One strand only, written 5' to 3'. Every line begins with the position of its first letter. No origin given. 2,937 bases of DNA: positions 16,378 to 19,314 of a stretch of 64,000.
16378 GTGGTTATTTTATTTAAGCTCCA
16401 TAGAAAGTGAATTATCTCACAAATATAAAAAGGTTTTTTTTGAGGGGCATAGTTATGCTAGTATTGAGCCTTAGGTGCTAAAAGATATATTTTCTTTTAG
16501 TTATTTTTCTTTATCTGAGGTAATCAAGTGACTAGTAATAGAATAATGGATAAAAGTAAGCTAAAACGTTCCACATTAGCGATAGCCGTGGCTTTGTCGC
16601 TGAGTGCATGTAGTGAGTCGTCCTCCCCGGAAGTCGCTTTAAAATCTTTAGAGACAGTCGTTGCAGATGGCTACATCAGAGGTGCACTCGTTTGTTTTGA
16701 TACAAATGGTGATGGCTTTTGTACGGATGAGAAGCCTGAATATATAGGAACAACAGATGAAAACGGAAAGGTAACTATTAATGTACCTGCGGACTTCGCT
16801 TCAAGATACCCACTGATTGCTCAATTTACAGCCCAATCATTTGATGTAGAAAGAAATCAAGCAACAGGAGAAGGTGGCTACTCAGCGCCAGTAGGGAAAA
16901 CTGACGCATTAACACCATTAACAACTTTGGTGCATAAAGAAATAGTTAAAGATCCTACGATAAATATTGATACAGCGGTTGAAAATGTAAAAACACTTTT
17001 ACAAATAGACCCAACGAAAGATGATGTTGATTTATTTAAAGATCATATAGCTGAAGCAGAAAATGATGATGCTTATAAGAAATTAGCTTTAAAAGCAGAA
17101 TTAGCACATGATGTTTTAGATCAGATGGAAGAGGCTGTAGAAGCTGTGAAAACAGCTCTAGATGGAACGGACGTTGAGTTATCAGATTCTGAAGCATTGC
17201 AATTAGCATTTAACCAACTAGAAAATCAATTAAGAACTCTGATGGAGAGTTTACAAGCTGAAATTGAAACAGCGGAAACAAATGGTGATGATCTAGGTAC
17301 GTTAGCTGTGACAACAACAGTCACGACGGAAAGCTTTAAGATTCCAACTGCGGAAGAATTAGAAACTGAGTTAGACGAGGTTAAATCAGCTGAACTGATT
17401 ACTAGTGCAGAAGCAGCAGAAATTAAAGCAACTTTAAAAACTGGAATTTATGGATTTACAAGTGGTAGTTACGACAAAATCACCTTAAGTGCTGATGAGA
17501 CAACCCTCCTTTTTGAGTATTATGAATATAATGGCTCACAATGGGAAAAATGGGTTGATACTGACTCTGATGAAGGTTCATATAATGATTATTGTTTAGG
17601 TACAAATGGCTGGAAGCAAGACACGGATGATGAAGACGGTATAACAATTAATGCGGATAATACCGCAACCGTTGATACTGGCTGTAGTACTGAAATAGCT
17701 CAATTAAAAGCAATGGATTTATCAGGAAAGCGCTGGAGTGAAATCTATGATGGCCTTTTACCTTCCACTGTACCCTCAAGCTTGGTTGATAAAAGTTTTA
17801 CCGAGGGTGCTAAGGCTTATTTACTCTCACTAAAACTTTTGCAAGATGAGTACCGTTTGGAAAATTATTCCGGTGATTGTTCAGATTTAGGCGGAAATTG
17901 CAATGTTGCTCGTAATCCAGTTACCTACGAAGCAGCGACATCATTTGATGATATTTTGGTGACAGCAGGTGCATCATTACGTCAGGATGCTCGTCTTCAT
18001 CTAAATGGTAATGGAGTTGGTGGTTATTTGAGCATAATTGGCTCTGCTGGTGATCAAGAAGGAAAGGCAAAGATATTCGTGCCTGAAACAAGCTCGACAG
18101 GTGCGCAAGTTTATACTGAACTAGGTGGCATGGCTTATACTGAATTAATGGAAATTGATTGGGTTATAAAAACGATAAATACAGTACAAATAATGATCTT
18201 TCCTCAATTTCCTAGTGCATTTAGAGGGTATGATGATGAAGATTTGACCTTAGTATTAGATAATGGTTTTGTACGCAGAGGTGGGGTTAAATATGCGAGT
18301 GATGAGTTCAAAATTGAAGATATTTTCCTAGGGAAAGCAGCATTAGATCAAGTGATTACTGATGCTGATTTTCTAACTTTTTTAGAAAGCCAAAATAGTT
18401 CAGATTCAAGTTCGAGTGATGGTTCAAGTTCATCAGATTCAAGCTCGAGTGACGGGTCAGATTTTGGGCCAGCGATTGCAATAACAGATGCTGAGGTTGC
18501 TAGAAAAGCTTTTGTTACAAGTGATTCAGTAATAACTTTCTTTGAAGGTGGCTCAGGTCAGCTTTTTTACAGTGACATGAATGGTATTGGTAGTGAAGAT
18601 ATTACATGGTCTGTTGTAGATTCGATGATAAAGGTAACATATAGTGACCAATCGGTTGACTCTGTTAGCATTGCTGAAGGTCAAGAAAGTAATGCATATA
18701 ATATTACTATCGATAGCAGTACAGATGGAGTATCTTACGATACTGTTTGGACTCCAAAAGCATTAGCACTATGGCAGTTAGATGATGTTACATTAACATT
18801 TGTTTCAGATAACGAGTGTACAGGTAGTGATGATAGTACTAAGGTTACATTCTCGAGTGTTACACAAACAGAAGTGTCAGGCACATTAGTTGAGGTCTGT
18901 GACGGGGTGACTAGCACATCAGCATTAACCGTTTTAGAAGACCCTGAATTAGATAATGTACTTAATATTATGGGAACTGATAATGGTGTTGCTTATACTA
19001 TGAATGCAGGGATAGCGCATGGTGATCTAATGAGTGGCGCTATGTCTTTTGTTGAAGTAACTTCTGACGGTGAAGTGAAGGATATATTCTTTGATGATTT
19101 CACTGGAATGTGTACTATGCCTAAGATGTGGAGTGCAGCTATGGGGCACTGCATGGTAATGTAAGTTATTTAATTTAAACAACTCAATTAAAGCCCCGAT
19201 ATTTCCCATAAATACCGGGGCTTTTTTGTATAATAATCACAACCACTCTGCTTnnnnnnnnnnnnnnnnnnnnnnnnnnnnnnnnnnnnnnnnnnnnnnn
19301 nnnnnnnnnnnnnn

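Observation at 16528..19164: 878-aa acidic surface lipoprotein ending in a Met/Cys/His/Trp micro-domain: candidate copper-handling protein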

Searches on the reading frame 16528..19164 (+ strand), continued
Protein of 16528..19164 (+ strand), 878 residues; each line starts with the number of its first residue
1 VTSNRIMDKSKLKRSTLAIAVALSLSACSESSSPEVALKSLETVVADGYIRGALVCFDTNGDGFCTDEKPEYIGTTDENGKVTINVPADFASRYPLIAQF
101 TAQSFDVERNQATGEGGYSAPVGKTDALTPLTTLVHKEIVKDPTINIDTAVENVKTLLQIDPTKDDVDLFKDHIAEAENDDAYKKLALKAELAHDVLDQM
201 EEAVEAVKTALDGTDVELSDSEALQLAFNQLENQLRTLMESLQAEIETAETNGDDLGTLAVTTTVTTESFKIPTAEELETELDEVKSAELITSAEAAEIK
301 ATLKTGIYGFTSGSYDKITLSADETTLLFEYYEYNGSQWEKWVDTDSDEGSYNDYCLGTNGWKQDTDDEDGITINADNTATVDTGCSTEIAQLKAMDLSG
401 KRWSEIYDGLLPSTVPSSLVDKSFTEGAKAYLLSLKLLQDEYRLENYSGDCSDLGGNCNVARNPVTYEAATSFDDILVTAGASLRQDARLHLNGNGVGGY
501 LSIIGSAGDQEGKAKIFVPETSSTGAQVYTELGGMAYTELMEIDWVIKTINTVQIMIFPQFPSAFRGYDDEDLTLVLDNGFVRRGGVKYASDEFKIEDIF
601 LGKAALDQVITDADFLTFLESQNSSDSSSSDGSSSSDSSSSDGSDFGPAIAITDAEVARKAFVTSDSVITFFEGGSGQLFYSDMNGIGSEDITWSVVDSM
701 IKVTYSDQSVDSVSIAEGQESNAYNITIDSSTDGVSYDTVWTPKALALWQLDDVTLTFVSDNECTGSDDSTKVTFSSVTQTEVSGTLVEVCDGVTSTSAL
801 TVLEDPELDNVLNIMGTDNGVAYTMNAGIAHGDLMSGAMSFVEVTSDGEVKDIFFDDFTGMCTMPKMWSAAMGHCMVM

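Call 57: search_solved_structures(query=A4, max_evalue=1)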
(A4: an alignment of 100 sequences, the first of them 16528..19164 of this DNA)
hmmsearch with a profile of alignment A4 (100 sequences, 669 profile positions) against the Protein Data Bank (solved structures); distinct sequences matched with E-value up to 1: 8.
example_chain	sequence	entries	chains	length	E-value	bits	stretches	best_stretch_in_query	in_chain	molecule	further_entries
9r1k_A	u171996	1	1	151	0.073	15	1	241-312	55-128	sc-apCC-4-A7F-1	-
7mbz_E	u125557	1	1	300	0.24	13.3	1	11-38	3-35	Lipoprotein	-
6xbw_P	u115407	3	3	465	0.37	12.7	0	158-215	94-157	V-type proton ATPase subunit H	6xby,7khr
9r1l_A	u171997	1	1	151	0.52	12.2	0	240-315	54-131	sc-apCC-4-SN38-1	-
7u8o_T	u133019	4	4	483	0.52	12.2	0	159-215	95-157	V-type proton ATPase subunit H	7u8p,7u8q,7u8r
9r1j_A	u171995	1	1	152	0.52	12.2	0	241-315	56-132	sc-apCC-4-NR-1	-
7bpn_A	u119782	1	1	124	0.71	11.7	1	208-276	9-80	NF7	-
9r1m_A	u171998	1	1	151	0.92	11.4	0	243-300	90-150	sc-apCC-4-LMF-1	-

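Call 87: search_protein_families(library=padloc, proteins=[window:16528-19164:+, P0058], max_evalue=0.01)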
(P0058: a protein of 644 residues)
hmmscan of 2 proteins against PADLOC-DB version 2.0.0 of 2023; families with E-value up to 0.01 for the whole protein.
window:16528-19164:+ (878 aa): 1 family
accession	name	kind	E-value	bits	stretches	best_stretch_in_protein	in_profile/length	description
PDLC03841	LeoBC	-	0.0056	13.8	1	184-252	9-72/601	-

P0058 (644 aa): 0 families

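Call 88: search_protein_families(library=phrogs, proteins=[window:16528-19164:+, P0058], max_evalue=0.01)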
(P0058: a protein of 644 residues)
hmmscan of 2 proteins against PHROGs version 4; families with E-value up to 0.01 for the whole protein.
window:16528-19164:+ (878 aa): 0 families

P0058 (644 aa): 1 family
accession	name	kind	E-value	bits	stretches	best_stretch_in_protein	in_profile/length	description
phrog_16748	-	unknown function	0.0038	18.1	0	552-602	45-96/143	-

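Call 89: search_protein_families(library=ncbifam, proteins=[P0058, P0003, P0163, P0014, P0007], max_evalue=0.01)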
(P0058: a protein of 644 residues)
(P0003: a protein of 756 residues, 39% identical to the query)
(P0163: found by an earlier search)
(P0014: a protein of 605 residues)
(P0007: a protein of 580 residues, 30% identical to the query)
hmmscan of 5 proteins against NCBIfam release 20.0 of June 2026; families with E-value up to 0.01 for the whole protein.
P0058 (644 aa): 0 families

P0003 (756 aa): 0 families

P0163 (870 aa): 0 families

P0014 (605 aa): 0 families

P0007 (580 aa): 1 family
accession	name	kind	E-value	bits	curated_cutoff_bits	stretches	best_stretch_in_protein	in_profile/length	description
TIGR04052.2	MbnP_like_WxW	equivalog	3.2e-64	216.8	140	1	275-577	2-256/257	MbnP family copper-binding protein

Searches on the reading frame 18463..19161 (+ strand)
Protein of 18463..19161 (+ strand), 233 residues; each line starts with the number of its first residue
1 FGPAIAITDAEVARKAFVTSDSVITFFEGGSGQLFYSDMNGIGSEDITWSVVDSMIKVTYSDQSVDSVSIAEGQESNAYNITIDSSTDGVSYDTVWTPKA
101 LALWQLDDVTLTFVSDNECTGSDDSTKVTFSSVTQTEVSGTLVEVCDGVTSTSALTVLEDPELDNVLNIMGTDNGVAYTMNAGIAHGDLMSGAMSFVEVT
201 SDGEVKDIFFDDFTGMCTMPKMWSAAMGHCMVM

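Call 63: predict_structure(alignment_id=A7)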
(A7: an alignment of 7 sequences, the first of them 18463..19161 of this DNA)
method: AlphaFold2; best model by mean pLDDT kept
length: 233 residues; sequences in the alignment: 7
mean_pLDDT: 86.6   pTM: 0.79
mean pLDDT of the five models: 86.6, 85.4, 84.2, 84.0, 83.2
residues with pLDDT >= 90: 108; 70-90: 108; 50-70: 17; < 50: 0
segments of 3 or more residues with pLDDT < 50: none
pLDDT, mean of each block of 10 residues (from residue 1): 82 92 93 91 93 94 95 90 94 92 86 68 72 76 81 89 90 85 90 90 86 85 80 73
secondary structure, 60 per line:
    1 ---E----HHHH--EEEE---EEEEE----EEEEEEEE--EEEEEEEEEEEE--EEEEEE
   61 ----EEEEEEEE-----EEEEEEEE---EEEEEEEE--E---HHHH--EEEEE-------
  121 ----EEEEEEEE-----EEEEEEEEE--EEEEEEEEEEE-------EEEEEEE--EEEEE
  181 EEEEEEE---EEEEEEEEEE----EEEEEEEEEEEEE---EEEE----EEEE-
elements in order: H9-12 E15-18 E22-26 E31-38 E41-52 E55-60 E65-72 E78-85 E89-96 H103-106 E109-113 E125-132 E138-146 E149-159 E167-173 E176-187 E191-200 E205-217 E221-224 E229-232

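Call 65: fold_search(model_id=the predicted structure, library=pdb)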
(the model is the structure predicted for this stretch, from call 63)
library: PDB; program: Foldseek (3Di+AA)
matches with E <= 10: 1113; with E <= 0.001: 0
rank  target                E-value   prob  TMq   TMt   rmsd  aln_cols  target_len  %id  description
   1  5yvf_C                4.3e-03  0.99  0.34  0.27  14.5       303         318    8  Crystal structure of BFA1 (released 2018-08-08)
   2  9dc4_B                4.7e-03  0.99  0.34  0.17  14.8       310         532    8  Transferrin Binding Protein A in complex with transferrin binding protein B, transferrin and globular domain of TonB (released 2026-03-04)
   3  2o62_B                5.5e-03  0.94  0.29  0.27  14.8       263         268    9  CRYSTAL STRUCTURE OF A PROTEIN WITH UNKNOWN FUNCTION FROM DUF3598 FAMILY (NPUN_R4044) FROM NOSTOC PUNCTIFORME PCC 7310 (released 2007-02-13)
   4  5yvf_D                6.0e-03  0.99  0.35  0.27  14.8       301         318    8  Crystal structure of BFA1 (released 2018-08-08)
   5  2o62_A                7.3e-03  0.89  0.27  0.25  15.9       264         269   11  CRYSTAL STRUCTURE OF A PROTEIN WITH UNKNOWN FUNCTION FROM DUF3598 FAMILY (NPUN_R4044) FROM NOSTOC PUNCTIFORME PCC 7310 (released 2007-02-13)
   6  5yvf_B                8.0e-03  0.96  0.32  0.26  15.3       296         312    8  Crystal structure of BFA1 (released 2018-08-08)
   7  5kkx_A                8.4e-03  0.95  0.28  0.28  11.1       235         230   11  Crystal structure of a TbpB C-lobe mutant from Neisseria meningitidis M982 (released 2017-07-19)
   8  9nhq_B                9.2e-03  0.99  0.34  0.17  15.1       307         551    8  The cryo-EM structure of NmTbpA and NmTbpB in a complex (released 2026-03-04)
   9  4qq1_B                9.2e-03  0.94  0.30  0.16  17.5       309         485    9  Crystal structure of the isotype 1 Transferrin binding protein B (TbpB) from serogroup B Neisseria meningitidis (released 2015-04-01)
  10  3fiq_B                9.7e-03  1.00  0.32  0.44   6.1       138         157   12  Odorant Binding Protein OBP1 (released 2009-05-19)
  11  4qq1_A                1.3e-02  0.90  0.28  0.15  18.7       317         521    8  Crystal structure of the isotype 1 Transferrin binding protein B (TbpB) from serogroup B Neisseria meningitidis (released 2015-04-01)
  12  5yvf_A                1.5e-02  0.96  0.34  0.26  14.9       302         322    9  Crystal structure of BFA1 (released 2018-08-08)
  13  5kkx_B                1.8e-02  0.92  0.29  0.30  10.8       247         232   10  Crystal structure of a TbpB C-lobe mutant from Neisseria meningitidis M982 (released 2017-07-19)
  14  7b28_A                2.0e-02  1.00  0.36  0.52   5.9       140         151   12  Complement inhibitor CirpA3 from Rhipicephalus pulchellus (released 2021-12-08)
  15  7b28_F                2.1e-02  1.00  0.35  0.50   5.9       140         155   12  Complement inhibitor CirpA3 from Rhipicephalus pulchellus (released 2021-12-08)
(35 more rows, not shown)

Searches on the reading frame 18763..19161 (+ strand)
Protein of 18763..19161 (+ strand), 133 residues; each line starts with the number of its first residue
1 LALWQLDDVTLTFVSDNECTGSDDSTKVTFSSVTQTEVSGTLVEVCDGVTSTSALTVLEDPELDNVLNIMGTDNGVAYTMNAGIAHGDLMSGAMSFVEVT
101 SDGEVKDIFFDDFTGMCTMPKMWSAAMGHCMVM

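Call 51: find_homologous_proteins(query=A6, max_evalue=0.1)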
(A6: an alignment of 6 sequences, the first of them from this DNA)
Query A6 (6 sequences): 838 candidates shared short words with the query, none scored E <= 0.1.

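Call 52: find_homologous_proteins(query=window:18763-19161:+, max_evalue=1)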
Query window:18763-19161:+: 6 candidates shared short words with the query, none scored E <= 1.
